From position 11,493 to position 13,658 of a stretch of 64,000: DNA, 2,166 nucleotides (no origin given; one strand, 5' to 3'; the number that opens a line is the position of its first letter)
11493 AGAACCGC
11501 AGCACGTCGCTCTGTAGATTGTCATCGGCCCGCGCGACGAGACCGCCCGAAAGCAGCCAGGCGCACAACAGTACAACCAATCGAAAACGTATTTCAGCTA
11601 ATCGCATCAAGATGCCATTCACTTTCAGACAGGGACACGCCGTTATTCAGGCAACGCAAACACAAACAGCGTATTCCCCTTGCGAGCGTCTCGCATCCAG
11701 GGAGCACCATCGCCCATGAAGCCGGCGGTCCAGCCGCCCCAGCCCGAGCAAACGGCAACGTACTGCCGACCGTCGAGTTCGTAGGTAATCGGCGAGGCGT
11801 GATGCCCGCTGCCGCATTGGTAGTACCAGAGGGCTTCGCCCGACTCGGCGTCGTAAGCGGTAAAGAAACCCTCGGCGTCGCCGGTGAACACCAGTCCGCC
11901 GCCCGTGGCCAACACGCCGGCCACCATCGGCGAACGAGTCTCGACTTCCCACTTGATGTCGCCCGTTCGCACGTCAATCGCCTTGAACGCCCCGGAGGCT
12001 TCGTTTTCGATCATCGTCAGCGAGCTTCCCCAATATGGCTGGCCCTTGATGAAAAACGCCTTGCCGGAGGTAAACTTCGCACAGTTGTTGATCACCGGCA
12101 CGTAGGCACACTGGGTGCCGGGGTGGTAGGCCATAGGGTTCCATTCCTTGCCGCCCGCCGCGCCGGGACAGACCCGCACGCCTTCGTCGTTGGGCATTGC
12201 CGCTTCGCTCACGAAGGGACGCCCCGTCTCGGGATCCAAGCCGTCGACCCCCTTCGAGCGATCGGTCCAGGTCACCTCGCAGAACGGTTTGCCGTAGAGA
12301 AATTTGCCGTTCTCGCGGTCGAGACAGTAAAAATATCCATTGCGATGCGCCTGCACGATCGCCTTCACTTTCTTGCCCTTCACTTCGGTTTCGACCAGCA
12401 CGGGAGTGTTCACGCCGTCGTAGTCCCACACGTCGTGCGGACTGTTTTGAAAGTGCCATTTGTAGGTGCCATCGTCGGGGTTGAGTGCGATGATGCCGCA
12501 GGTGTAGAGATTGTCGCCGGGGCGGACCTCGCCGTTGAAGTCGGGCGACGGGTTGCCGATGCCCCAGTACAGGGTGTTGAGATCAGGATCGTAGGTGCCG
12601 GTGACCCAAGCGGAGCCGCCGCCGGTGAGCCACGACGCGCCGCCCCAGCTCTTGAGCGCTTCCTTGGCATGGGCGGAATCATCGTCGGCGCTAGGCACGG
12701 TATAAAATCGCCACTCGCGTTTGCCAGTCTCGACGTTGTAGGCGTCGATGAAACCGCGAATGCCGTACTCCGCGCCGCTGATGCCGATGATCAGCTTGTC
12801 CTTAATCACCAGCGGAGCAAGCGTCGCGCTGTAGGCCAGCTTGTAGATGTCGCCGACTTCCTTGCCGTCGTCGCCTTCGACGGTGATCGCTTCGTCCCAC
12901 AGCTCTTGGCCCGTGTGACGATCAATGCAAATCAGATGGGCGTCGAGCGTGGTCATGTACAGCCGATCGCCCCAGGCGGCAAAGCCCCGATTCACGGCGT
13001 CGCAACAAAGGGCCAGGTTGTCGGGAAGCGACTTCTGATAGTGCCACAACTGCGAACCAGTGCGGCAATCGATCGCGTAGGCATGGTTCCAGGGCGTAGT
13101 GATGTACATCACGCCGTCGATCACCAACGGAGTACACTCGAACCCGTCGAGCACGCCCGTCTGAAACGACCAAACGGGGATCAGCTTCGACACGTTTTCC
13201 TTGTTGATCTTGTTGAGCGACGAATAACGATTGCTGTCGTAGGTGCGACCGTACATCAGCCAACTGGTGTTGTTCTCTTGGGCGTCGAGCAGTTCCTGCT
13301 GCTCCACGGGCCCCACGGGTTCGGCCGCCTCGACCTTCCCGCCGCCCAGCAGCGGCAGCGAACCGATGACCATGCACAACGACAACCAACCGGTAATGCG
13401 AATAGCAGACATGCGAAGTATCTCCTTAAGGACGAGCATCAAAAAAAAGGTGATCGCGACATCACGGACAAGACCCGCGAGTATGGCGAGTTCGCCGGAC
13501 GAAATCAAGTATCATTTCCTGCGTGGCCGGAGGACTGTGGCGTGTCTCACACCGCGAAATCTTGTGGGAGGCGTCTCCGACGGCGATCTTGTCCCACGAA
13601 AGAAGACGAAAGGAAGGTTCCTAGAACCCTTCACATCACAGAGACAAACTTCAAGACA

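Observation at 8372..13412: Lanthanide-type PQQ alcohol dehydrogenase operon (xoxF-J-G-like) in a probable planctomycete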

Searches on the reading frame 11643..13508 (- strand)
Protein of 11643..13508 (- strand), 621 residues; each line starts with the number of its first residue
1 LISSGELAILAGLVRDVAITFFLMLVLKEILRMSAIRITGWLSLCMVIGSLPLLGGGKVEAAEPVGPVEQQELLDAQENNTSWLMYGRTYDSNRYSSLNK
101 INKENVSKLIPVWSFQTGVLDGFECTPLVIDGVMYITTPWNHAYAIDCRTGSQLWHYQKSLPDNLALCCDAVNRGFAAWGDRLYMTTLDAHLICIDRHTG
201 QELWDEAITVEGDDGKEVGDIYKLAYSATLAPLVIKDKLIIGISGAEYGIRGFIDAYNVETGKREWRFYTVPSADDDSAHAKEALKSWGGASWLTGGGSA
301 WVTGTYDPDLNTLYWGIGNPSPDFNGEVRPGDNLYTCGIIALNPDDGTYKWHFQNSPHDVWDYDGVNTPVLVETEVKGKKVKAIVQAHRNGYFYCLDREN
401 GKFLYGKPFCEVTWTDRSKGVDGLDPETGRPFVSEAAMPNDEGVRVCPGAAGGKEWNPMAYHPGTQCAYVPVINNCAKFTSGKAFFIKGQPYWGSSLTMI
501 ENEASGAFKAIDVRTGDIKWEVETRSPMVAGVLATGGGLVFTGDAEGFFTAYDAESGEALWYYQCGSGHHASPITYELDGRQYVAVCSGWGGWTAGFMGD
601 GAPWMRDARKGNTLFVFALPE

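Call 3: search_protein_families(library=pfam, proteins=[window:11643-13508:-])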
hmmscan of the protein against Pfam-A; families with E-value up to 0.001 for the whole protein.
window:11643-13508:- (621 aa): 3 families
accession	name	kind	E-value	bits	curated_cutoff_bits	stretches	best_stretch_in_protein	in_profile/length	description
PF01011.28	PQQ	-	2e-91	308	26.7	2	83-405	1-336/595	Glucose/ethanol/alcohol dehydrogenase, beta-propeller domain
PF13360.13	PQQ_2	-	7.7e-23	81.8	27.6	2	122-282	64-213/233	Outer membrane protein assembly factor BamB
PF13570.13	Beta-prop_ACSF4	-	1.8e-13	51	133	1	505-579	28-103/329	Beta-alanine-activating enzyme, beta-propeller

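Call 4: search_protein_families(library=ncbifam, proteins=[window:11643-13508:-])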
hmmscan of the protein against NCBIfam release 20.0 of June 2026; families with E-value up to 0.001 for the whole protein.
window:11643-13508:- (621 aa): 6 families
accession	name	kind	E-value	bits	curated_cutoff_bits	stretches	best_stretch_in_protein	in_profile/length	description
TIGR03075.1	PQQ_enz_alc_DH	subfamily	7.2e-188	625.5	480.05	1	67-592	5-530/530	PQQ-dependent dehydrogenase, methanol/ethanol family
TIGR04528.1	acido_non_PQQ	subfamily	8.7e-137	456.9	650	1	80-589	3-485/493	acido-empty-quinoprotein group A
TIGR03074.1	PQQ_membr_DH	subfamily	1.5e-68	231.4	832.65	2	28-405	102-502/783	membrane-bound PQQ-dependent dehydrogenase, glucose/quinate/shikimate family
TIGR03300.1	assembly_YfgL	equivalog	1.3e-19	70.1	285.2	2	502-573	71-141/377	outer membrane protein assembly factor BamB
NF008351.0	PRK11138.1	equivalog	7.7e-13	47.7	423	1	92-211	29-151/394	outer membrane protein assembly factor BamB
NF053615.1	SerThrKinAfsKStmc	equivalog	3.9e-07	29.1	1300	0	120-205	563-643/809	protein serine/threonine kinase AfsK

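Call 5: search_solved_structures(query=window:11643-13508:-, show_alignments=3, max_evalue=1e-20)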
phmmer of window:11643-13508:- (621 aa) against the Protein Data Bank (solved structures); distinct sequences matched with E-value up to 1e-20: 26.
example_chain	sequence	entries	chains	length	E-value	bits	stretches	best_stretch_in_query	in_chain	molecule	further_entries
6zcv_A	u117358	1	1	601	8.8e-127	427.5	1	66-620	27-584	Quinoprotein ethanol dehydrogenase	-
6zcw_A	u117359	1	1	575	5.8e-126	424.8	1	69-620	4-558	Quinoprotein ethanol dehydrogenase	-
1kv9_A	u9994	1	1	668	3.7e-114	385.7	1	76-619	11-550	TYPE II QUINOHEMOPROTEIN ALCOHOL DEHYDROGENASE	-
1yiq_A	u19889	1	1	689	1.5e-107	363.9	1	71-599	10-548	Quinohemoprotein alcohol dehydrogenase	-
1kb0_A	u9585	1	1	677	1.2e-106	360.9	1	78-593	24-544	quinohemoprotein alcohol dehydrogenase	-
4mae_A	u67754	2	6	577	1.1e-105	357.8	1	72-595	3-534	Methanol dehydrogenase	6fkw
6dam_A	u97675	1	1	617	1.9e-102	347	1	71-595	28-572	Lanthanide-dependent methanol dehydrogenase XoxF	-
8gy2_A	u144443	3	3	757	2e-100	340.4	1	81-595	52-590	Alcohol dehydrogenase (quinone), dehydrogenase subunit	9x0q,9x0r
1flg_A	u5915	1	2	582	1.8e-99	337.2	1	80-620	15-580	PROTEIN (QUINOPROTEIN ETHANOL DEHYDROGENASE)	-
6oc5_A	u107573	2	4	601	4.3e-97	329.3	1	55-595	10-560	Lanthanide-dependent methanol dehydrogenase XoxF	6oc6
4tqo_B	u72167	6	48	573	8.9e-96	325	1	77-595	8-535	Methanol dehydrogenase protein, large subunit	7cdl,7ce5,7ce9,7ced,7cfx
1lrw_A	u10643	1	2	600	2.5e-94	320.2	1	72-595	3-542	methanol dehydrogenase subunit 1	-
2d0v_A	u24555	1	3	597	2.9e-93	316.7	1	72-595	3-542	methanol dehydrogenase large subunit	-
9ism_A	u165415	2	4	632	1.1e-91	311.4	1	61-595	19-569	Methanol dehydrogenase, alpha subunit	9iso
7o6z_A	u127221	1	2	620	1.9e-91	310.7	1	66-594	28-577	Methanol dehydrogenase (Cytochrome c) subunit 1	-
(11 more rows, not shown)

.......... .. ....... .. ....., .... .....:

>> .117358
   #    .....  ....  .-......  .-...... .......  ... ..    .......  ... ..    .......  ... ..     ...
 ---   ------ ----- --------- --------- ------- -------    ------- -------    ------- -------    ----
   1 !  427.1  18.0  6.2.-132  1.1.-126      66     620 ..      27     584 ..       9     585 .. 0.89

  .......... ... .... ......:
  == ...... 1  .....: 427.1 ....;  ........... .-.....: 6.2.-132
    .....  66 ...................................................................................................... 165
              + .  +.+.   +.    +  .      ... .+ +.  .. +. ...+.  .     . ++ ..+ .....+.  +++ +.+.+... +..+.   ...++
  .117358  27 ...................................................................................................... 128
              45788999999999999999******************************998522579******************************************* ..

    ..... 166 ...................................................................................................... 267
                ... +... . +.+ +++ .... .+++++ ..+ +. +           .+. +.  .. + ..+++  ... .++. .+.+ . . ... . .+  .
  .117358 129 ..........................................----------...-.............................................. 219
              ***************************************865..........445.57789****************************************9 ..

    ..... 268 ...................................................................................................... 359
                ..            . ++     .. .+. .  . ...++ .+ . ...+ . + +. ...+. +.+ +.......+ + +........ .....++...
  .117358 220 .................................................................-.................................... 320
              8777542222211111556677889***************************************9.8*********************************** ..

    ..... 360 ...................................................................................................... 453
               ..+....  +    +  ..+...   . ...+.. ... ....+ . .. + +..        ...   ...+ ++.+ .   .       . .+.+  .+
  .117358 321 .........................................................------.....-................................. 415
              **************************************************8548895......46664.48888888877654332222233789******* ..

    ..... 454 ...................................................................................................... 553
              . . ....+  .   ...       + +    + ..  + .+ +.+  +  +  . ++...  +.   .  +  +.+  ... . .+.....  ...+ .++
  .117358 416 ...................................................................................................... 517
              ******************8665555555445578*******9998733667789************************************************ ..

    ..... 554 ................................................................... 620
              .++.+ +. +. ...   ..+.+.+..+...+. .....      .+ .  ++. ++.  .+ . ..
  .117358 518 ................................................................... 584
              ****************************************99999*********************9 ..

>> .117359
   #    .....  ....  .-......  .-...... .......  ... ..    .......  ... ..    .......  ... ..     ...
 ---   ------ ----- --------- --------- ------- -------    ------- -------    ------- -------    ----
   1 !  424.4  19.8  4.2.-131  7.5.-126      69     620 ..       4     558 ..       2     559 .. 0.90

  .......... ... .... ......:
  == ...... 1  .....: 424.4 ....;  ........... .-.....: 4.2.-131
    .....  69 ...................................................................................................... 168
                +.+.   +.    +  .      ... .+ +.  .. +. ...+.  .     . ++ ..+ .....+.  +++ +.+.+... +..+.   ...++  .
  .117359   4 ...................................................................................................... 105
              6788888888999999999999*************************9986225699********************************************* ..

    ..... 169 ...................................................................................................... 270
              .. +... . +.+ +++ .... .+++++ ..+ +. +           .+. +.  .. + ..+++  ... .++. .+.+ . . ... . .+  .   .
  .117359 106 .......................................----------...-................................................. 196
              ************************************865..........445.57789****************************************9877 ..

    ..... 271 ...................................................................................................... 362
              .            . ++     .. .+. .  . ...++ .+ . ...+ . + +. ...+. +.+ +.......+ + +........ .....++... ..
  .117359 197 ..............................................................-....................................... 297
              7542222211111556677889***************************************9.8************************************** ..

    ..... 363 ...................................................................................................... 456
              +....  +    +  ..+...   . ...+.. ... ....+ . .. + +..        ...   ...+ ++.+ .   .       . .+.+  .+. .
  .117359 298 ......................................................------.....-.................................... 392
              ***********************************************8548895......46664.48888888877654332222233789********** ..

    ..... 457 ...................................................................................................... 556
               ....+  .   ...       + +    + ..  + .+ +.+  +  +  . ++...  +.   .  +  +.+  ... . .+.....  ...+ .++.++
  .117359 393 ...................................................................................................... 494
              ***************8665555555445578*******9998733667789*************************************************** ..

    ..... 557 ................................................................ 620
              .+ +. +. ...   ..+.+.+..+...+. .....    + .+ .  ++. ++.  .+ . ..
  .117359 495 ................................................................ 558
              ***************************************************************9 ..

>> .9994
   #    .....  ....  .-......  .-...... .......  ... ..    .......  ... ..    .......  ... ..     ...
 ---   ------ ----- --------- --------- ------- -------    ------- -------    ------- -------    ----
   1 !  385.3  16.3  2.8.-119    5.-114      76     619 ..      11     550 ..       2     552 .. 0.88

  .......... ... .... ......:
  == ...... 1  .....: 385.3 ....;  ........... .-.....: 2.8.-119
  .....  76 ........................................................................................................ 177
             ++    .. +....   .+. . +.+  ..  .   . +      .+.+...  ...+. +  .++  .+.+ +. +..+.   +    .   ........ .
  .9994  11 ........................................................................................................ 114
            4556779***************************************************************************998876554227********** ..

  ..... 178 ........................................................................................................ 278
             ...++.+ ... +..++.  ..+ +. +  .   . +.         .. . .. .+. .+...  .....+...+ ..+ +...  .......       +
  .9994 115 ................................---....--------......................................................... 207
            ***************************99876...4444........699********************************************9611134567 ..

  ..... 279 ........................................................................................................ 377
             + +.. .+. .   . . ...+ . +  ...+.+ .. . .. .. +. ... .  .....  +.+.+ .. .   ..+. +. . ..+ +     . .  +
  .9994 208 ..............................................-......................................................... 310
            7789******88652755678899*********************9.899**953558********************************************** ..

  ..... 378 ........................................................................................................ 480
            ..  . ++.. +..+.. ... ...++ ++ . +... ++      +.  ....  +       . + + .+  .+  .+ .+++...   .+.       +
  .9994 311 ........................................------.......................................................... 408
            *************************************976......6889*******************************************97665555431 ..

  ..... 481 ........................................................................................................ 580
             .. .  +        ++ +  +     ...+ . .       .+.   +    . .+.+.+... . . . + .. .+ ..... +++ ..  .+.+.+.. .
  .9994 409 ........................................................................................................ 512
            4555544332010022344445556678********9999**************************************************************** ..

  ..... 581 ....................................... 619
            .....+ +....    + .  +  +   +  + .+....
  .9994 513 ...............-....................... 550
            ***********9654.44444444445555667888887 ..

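Call 8: find_related_loci(query=window:11643-13412:-, collection=genome_contigs, flank=8000)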
Query window:11643-13412:- (589 aa) in genome_contigs; peptide patterns used: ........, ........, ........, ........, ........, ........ (x = any residue, [..] = any of these).
155 stretches matched a pattern; 83 encode a relative of the query (tblastn E <= 1e-3); the best 80 are kept; 80 distinct loci.
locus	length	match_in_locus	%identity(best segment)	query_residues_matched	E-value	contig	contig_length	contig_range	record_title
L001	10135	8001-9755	86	5-589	0e+0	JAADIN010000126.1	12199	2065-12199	MAG: Planctomycetota bacterium isolate M_MetaBat.57 contig-127_8686, whole genome shotgun sequence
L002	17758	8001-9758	84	1-589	0e+0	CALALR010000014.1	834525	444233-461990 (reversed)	MAG TPA_asm: uncultured Planctomycetaceae bacterium isolate SRR7515930_bin.28_CONCOCT_v1.1_MAG genome assembly, contig:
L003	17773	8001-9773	81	17-589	0e+0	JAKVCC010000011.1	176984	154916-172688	MAG: Pirellulales bacterium isolate ALOHA_ZT_44 ZT-Pirellulales-2_11, whole genome shotgun sequence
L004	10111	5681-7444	80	1-589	0e+0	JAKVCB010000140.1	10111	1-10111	MAG: Pirellulales bacterium isolate ALOHA_ZT_43 ZT-Pirellulales-1_140, whole genome shotgun sequence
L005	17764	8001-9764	80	1-589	0e+0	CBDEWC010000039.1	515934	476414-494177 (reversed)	MAG: Lacipirellulaceae bacterium isolate d5507cef-6411-428a-9560-9783e26928f6 genome assembly, contig: contig_39, whole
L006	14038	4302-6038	81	10-589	0e+0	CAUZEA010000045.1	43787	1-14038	MAG: Planctomycetota bacterium isolate CB27_Tmax.39 genome assembly, contig: Ga0310121_10000482, whole genome shotgun se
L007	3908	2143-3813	82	33-589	0e+0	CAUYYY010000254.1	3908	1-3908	MAG: Planctomycetota bacterium isolate CB27_AW.83 genome assembly, contig: Ga0310120_10021970, whole genome shotgun sequ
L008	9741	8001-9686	80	27-588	0e+0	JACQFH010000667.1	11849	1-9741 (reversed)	MAG: Planctomycetia bacterium isolate NC_groundwater_1042_Pr1_S-0.65um_63_10 Montesol18_Sp65_coassembly_scaffold_1698707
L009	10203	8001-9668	82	33-588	0e+0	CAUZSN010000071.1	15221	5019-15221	MAG: Planctomycetota bacterium isolate CB6_AW.24 genome assembly, contig: Ga0310123_10002327, whole genome shotgun seque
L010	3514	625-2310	80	27-588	0e+0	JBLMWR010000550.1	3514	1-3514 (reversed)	MAG: Deltaproteobacteria bacterium isolate MAG277 PRJNA957066_bin56_renamed_549, whole genome shotgun sequence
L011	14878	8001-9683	80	28-588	0e+0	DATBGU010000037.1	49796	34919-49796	MAG TPA_asm: Gemmataceae bacterium isolate SMAG_U3846 k141_1006758, whole genome shotgun sequence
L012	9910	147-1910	78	4-589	0e+0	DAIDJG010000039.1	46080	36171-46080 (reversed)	MAG TPA_asm: Singulisphaera sp. isolate clean19 k141_987011, whole genome shotgun sequence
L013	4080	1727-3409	81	30-589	0e+0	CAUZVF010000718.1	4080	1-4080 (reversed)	MAG: Planctomycetota bacterium isolate CB6_Bottom.34 genome assembly, contig: Ga0310122_10018567, whole genome shotgun s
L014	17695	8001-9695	79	25-589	0e+0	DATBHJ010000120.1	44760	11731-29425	MAG TPA_asm: Gemmataceae bacterium isolate SMAG_U3862 k141_1043971, whole genome shotgun sequence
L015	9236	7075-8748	79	31-588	0e+0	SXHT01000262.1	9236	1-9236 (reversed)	MAG: Planctomycetaceae bacterium isolate F1-120-MAGs029 F1-120__c674356, whole genome shotgun sequence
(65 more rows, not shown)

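Call 20: search_dna_similar(query=window:11643-13412:-, collection=plasmids, mode=protein, rows=spread, max_rows=60, max_evalue=1e-30)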
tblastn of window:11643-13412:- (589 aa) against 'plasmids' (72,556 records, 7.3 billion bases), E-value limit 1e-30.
Records with a match: 483; places in all: 554; records where one place covers at least 80% of the query: 342.
Best place of each record, by identity: <60% 483.
By first word of the organism name: Sinorhizobium 87; Pseudosulfitobacter 86; Azospirillum 27; Rhizobium 26; Sphingobium 23; Paracoccus 19; Pantoea 18; Rahnella 12; Paraburkholderia 11; Mesorhizobium 10; and 70 more.
By predicted mobility (MOB-suite, as given by PLSDB): non-mobilizable 336; mobilizable 87; conjugative 60.
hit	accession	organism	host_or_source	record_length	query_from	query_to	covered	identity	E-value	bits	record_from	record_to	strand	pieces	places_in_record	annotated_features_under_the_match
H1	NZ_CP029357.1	Azospirillum thermophilum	cell culture,hot spring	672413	34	589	94%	43.0%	3e-128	422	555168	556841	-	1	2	PQQ-dependent methanol/ethanol family dehydrogenase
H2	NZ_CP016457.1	Sphingobium sp. RAC03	Microbial isolate,Algal phycosphere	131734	10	589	98%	39.4%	7e-112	375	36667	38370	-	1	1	methanol/ethanol family PQQ-dependent dehydrogenase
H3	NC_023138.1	Phaeobacter gallaeciensis DSM 26640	-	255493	36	589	94%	40.0%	4e-105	355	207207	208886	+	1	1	PQQ-dependent methanol/ethanol family dehydrogenase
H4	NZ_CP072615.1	Sulfitobacter sp. CB2047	-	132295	27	588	95%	38.7%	2e-104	353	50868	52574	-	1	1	PQQ-dependent methanol/ethanol family dehydrogenase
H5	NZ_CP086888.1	Pseudosulfitobacter pseudonitzschiae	Skeletonema costatum,The surface ...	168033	36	588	94%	39.2%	1e-104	354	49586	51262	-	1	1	PQQ-dependent methanol/ethanol family dehydrogenase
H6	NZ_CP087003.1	Pseudosulfitobacter pseudonitzschiae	Skeletonema costatum,The surface ...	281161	36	588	94%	39.2%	1e-104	354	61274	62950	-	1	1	PQQ-dependent methanol/ethanol family dehydrogenase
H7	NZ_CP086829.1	Pseudosulfitobacter pseudonitzschiae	Trieres chinensis,The surface seawater ...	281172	36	588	94%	39.2%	1e-104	354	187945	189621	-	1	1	PQQ-dependent methanol/ethanol family dehydrogenase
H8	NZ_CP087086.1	Pseudosulfitobacter pseudonitzschiae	Mediolabrus comicus,The surface ...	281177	36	588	94%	39.2%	1e-104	354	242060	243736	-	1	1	PQQ-dependent methanol/ethanol family dehydrogenase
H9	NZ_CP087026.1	Pseudosulfitobacter pseudonitzschiae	Mediolabrus comicus,The surface ...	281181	36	588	94%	39.2%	1e-104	354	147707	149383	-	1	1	PQQ-dependent methanol/ethanol family dehydrogenase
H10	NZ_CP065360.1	Ruegeria sp. SCSIO 43209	Galaxea fascicularis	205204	36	589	94%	38.8%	3e-103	350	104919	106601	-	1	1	PQQ-dependent methanol/ethanol family dehydrogenase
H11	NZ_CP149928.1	Thioclava sp. GXIMD4216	pure culture,mangrove soil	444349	36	589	94%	38.4%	5e-104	352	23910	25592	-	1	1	PQQ-dependent methanol/ethanol family dehydrogenase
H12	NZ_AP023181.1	Paraburkholderia sp. PGU19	Physopelta gutta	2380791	35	588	94%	38.2%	3e-114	382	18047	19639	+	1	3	none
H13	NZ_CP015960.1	Paraburkholderia caribensis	Mimosa,single cell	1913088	35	588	94%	37.8%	3e-113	379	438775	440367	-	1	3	none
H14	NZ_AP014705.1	Methylobacterium aquaticum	-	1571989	36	589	94%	37.7%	8e-106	357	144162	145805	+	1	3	none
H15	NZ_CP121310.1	Ensifer adhaerens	bacterial colony,soil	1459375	4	561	95%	37.1%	1e-89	310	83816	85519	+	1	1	none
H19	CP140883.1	Sinorhizobium meliloti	Medicago lupulina,whole organism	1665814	12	589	98%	35.4%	5e-92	317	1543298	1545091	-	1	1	methanol/ethanol family PQQ-dependent dehydrogenase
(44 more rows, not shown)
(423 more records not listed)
